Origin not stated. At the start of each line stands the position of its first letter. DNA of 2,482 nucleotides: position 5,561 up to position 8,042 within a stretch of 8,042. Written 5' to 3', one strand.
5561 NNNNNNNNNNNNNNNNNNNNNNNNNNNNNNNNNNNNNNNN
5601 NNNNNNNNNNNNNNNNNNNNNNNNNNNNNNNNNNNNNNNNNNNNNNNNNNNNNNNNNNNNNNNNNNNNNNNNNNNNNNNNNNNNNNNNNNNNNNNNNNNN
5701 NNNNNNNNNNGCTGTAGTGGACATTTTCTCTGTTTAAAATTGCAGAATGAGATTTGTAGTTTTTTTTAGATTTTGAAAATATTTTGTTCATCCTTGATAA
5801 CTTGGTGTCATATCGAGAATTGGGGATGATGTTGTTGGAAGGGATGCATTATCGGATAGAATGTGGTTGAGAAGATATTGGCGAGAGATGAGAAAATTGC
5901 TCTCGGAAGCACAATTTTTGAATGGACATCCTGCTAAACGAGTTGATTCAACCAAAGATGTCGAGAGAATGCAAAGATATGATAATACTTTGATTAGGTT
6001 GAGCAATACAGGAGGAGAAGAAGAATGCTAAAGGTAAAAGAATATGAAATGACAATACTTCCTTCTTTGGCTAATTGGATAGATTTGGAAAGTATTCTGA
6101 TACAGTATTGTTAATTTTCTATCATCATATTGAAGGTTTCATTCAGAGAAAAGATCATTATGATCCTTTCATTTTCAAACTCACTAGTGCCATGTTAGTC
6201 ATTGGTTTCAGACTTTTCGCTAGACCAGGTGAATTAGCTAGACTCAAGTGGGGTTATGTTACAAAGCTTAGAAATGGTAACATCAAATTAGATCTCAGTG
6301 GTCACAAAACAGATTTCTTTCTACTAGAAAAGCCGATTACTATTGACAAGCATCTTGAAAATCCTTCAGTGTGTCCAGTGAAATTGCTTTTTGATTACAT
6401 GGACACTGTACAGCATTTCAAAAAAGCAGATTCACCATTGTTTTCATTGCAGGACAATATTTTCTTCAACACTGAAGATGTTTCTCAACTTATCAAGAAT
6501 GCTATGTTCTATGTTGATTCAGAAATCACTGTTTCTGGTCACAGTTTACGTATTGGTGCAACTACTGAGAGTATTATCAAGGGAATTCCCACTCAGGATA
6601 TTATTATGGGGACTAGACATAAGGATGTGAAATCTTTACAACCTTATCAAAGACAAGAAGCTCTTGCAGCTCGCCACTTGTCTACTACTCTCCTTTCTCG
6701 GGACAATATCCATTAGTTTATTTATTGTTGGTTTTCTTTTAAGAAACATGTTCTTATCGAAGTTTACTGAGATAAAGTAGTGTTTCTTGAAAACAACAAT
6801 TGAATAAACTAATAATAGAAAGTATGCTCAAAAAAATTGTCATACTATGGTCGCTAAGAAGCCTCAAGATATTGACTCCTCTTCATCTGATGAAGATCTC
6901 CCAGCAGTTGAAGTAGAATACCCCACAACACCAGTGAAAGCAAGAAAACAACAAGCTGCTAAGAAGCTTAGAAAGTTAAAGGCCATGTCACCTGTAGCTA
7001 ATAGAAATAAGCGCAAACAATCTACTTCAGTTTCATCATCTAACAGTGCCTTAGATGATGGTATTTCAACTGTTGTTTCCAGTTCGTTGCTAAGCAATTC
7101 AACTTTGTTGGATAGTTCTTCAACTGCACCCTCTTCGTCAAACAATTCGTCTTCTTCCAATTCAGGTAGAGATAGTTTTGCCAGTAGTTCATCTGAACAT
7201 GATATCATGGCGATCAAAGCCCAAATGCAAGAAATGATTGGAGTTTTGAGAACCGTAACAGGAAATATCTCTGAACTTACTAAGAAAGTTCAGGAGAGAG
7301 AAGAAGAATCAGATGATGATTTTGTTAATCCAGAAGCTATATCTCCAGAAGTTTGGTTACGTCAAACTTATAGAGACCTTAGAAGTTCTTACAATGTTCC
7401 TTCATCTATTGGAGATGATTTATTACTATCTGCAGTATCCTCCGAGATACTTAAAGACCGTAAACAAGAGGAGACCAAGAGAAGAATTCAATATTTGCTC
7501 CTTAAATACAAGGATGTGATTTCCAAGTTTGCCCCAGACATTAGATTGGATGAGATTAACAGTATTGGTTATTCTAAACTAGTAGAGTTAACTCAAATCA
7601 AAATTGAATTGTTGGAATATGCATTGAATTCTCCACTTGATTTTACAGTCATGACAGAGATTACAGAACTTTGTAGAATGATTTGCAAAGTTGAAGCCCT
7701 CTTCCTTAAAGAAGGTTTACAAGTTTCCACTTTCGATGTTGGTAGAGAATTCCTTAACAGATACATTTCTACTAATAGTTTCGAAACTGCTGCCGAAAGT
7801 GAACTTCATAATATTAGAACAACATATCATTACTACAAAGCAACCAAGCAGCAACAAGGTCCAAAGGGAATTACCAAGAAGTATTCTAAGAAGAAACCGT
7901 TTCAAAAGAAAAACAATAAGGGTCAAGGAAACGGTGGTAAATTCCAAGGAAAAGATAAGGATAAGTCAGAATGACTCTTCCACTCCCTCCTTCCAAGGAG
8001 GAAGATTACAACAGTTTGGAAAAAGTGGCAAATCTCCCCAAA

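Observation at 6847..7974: Unrecognised 375-aa basic/Ser-rich protein immediately downstream of, and co-oriented with, the recombinase fragment; possible Gag-like partner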

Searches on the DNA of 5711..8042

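Call 82: search_rna_families(source=window, start=5711, end=8042, threshold=evalue, max_evalue=1)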
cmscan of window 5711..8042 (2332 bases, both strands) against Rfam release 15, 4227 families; matches with E-value up to 1: 2.
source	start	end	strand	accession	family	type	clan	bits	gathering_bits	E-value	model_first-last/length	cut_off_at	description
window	6411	6505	-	RF01286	snoR26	Gene; snRNA; snoRNA; CD-box;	-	23.1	47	0.4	1-94/94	no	Small nucleolar RNA snoR26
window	7341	7416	-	RF01202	sn2991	Gene; snRNA; snoRNA; CD-box;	-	22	60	0.73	1-98/98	no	Small nucleolar RNA sn2991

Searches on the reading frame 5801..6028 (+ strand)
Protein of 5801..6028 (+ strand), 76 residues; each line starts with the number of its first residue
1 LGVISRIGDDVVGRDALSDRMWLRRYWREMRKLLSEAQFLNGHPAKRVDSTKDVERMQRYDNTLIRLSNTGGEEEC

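Call 67: search_protein_families(library=pfam, proteins=[window:5801-6028:+], max_evalue=10)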
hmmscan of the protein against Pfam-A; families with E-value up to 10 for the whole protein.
seq(76 aa): 0 families
